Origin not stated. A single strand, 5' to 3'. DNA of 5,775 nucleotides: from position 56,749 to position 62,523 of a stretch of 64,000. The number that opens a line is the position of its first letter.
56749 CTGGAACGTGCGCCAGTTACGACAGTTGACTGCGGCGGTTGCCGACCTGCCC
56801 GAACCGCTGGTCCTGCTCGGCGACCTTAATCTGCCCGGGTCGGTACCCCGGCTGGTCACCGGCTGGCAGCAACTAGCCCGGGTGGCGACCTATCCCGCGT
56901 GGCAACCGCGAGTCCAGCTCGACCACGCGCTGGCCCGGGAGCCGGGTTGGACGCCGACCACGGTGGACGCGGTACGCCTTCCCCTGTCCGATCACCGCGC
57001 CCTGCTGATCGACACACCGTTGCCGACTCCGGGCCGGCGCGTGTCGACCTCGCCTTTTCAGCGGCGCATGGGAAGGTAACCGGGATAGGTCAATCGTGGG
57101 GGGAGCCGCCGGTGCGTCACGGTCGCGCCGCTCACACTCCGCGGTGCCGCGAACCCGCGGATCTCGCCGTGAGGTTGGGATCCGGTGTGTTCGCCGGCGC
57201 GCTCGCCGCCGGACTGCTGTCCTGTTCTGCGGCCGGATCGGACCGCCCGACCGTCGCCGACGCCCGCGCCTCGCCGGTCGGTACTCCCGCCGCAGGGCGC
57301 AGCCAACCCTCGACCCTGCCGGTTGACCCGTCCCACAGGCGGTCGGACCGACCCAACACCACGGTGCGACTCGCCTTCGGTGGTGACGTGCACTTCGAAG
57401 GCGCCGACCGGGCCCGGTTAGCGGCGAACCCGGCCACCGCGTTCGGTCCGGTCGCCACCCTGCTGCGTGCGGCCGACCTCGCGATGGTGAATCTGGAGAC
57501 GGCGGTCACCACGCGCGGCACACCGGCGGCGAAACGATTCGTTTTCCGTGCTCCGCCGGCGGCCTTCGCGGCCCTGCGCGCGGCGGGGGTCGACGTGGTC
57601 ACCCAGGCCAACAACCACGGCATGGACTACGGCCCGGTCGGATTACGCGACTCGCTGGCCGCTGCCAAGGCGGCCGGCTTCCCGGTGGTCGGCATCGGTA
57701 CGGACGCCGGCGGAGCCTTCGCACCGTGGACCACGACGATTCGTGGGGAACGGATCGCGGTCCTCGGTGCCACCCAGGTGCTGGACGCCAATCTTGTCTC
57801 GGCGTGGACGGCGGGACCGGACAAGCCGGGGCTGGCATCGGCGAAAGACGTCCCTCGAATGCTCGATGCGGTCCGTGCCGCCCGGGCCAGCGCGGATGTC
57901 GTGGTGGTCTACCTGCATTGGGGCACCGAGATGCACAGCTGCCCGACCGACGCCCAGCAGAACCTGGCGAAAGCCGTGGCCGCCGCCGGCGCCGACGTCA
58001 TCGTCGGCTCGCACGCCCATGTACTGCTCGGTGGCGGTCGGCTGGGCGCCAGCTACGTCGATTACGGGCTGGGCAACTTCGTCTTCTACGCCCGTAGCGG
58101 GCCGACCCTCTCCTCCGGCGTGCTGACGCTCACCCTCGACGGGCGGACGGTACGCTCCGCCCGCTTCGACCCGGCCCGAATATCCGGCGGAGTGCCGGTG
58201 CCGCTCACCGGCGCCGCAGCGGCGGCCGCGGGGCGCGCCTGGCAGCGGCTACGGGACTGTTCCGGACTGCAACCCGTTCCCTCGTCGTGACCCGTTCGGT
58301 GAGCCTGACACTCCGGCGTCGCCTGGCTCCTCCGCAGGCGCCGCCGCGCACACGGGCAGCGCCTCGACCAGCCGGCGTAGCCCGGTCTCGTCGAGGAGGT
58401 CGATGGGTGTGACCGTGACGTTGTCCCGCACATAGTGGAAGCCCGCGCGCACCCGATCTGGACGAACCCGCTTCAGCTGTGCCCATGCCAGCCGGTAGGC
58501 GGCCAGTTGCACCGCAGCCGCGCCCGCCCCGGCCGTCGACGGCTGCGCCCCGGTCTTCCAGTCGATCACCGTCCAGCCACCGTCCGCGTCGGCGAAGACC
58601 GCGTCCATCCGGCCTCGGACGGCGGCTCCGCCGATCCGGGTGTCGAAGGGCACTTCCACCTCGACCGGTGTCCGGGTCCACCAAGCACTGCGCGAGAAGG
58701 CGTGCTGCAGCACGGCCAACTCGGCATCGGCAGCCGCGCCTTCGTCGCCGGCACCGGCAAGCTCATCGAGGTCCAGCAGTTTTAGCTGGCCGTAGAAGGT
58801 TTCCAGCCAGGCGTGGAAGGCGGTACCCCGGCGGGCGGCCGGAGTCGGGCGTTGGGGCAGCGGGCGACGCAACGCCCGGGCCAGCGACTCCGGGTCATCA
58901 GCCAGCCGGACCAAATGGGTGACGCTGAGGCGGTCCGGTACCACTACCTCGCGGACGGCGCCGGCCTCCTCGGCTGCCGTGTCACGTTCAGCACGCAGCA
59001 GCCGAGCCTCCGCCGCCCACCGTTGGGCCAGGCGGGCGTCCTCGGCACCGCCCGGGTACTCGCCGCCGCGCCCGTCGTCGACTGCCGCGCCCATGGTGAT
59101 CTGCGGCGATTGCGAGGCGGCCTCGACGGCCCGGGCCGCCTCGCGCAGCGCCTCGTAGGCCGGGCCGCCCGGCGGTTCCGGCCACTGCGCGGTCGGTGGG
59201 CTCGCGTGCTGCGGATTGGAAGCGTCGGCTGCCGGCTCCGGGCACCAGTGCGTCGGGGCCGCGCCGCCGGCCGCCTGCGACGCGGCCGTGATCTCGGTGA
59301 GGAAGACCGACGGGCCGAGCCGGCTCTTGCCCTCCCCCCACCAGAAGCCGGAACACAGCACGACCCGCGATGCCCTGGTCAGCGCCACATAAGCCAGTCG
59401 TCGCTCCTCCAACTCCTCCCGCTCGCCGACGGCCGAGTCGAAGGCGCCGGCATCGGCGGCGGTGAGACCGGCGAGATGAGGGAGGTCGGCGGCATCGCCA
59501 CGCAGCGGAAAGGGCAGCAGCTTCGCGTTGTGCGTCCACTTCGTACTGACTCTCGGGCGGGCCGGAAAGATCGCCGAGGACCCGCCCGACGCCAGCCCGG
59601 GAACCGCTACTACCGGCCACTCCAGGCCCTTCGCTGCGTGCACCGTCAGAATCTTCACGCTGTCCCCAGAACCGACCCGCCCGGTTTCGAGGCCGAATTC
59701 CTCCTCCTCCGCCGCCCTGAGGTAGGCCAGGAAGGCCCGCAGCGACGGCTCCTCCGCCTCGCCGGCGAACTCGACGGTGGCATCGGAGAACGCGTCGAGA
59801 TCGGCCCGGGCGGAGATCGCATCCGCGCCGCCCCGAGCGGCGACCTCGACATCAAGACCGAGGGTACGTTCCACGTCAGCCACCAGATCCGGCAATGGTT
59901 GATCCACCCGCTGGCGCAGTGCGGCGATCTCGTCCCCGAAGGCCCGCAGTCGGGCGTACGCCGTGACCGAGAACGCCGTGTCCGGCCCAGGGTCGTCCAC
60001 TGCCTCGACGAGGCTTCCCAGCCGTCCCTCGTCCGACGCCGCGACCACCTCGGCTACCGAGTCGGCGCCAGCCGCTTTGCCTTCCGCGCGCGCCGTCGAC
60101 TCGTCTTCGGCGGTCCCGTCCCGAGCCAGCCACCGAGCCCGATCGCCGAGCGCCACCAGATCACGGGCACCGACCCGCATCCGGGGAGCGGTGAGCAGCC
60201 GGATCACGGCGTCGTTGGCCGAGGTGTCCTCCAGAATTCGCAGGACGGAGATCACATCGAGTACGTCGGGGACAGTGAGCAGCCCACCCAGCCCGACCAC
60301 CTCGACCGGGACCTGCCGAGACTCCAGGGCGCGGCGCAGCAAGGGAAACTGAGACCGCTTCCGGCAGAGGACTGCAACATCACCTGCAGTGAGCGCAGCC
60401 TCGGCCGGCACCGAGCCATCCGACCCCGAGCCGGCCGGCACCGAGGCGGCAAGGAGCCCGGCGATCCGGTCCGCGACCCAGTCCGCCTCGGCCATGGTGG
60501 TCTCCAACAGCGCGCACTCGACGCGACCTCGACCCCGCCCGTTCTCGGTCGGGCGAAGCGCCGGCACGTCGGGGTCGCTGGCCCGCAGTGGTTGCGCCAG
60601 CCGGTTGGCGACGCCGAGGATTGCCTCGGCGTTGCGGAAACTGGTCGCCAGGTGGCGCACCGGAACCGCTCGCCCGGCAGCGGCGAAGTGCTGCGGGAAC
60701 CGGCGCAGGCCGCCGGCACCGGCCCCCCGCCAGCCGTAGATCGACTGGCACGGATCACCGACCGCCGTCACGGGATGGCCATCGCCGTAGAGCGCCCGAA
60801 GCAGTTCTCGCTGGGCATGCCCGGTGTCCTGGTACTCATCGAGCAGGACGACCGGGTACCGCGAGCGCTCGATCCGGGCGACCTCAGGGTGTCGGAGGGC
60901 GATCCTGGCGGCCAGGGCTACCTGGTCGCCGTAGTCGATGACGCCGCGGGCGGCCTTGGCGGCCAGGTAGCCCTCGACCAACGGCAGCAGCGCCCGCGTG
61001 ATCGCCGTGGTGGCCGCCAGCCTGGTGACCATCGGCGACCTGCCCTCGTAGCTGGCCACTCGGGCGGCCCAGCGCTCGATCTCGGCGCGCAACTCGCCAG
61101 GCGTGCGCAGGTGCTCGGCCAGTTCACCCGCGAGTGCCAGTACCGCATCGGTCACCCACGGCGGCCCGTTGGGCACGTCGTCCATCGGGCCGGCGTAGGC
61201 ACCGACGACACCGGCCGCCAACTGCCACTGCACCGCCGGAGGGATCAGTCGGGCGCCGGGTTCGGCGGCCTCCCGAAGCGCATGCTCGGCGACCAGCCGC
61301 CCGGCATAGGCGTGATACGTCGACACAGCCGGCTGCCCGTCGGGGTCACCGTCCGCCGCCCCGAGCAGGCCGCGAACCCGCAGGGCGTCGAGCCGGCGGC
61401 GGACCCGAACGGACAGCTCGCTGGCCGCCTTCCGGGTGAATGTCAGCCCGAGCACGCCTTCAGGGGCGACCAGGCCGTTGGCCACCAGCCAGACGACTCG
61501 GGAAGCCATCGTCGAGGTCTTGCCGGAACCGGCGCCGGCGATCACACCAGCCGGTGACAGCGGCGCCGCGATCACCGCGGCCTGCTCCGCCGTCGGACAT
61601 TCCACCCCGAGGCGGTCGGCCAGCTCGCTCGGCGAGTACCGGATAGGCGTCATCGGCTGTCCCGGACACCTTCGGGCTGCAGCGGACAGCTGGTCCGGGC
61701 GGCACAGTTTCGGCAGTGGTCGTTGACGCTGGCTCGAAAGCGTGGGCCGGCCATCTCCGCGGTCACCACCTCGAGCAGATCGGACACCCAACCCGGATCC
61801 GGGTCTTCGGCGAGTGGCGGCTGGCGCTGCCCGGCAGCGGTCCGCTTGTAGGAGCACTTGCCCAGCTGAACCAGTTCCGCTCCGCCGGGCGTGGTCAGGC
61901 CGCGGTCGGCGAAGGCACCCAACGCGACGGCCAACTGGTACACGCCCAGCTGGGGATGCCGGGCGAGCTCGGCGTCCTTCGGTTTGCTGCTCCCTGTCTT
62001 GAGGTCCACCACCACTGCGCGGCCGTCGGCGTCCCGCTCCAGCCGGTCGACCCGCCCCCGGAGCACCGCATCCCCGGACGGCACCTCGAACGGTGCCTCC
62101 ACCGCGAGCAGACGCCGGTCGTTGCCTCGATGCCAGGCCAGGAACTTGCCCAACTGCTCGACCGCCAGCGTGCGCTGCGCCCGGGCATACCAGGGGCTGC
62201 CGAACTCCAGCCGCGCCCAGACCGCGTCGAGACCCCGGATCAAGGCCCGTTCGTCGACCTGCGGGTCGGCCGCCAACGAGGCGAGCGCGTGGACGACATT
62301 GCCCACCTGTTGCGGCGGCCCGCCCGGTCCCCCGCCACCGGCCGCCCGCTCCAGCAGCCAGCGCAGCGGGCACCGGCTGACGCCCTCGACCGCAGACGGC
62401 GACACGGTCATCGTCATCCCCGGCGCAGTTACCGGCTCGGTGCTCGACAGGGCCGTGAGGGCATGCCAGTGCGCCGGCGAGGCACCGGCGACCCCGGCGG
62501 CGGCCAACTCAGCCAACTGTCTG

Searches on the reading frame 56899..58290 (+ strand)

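Call 66: search_protein_families(library=pfam, max_evalue=0.0001, proteins=[window:56899-58290:+])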
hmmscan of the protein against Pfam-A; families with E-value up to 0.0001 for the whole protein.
window:56899-58290:+ (463 aa): 1 family
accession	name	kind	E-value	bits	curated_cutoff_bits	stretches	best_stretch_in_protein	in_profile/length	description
PF09587.15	PGA_cap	-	7.7e-68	229.2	27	1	158-397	2-254/255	Bacterial capsule synthesis protein PGA_cap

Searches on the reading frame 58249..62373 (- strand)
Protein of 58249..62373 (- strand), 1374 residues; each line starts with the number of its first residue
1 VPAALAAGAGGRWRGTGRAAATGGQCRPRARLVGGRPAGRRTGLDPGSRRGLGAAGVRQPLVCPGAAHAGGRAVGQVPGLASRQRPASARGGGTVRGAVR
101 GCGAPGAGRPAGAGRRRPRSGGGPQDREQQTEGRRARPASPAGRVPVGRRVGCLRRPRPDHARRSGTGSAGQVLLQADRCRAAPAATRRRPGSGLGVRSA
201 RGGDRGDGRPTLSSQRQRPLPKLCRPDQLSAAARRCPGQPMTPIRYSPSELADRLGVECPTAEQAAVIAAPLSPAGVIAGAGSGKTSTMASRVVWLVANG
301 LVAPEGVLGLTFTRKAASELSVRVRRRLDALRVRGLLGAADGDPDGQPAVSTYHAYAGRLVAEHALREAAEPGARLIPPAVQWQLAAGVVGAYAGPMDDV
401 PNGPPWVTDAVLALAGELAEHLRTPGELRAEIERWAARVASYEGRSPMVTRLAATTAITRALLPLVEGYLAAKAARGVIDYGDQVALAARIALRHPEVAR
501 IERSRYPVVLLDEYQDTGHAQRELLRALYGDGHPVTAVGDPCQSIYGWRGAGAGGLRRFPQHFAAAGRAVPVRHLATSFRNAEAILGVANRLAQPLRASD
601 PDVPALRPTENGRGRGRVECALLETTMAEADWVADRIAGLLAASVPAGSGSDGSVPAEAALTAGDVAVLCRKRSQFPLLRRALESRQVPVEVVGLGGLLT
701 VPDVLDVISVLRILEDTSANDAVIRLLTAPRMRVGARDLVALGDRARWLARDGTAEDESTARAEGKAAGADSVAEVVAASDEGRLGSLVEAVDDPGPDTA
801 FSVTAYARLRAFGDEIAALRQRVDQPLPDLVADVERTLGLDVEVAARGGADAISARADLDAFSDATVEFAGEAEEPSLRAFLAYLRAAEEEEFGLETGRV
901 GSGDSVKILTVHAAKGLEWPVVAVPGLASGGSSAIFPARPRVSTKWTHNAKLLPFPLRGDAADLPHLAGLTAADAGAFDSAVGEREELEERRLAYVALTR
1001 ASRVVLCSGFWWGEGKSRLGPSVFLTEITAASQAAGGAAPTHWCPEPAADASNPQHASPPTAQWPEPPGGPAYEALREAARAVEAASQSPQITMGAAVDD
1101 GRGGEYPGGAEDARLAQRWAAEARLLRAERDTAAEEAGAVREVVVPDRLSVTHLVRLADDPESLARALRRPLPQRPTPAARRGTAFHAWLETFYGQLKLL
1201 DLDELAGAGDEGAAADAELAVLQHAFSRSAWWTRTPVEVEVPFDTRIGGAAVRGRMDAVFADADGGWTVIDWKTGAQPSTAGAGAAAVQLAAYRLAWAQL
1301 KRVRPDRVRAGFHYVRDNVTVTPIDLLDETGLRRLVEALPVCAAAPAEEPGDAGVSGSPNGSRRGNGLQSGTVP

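Call 66: search_protein_families(library=pfam, max_evalue=0.0001, proteins=[window:58249-62373:-])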
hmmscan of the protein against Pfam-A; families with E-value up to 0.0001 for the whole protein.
window:58249-62373:- (1374 aa): 5 families
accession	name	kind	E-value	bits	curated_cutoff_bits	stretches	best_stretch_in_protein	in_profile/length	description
PF00580.27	UvrD-helicase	-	9.8e-44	150.5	23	1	262-563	3-270/271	UvrD/REP helicase N-terminal domain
PF13361.12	UvrD_C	-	7.4e-25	88.5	25.6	1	574-1003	2-341/350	UvrD-like helicase C-terminal domain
PF12705.13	PDDEXK_1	-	1.2e-18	68.4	22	1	1166-1317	21-191/247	PD-(D/E)XK nuclease superfamily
PF13245.12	AAA_19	-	6.2e-15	56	25.1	1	265-547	3-132/134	AAA domain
PF13538.12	UvrD_C_2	-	5.8e-06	26.5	27.4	0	908-925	4-23/52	UvrD-like helicase C-terminal domain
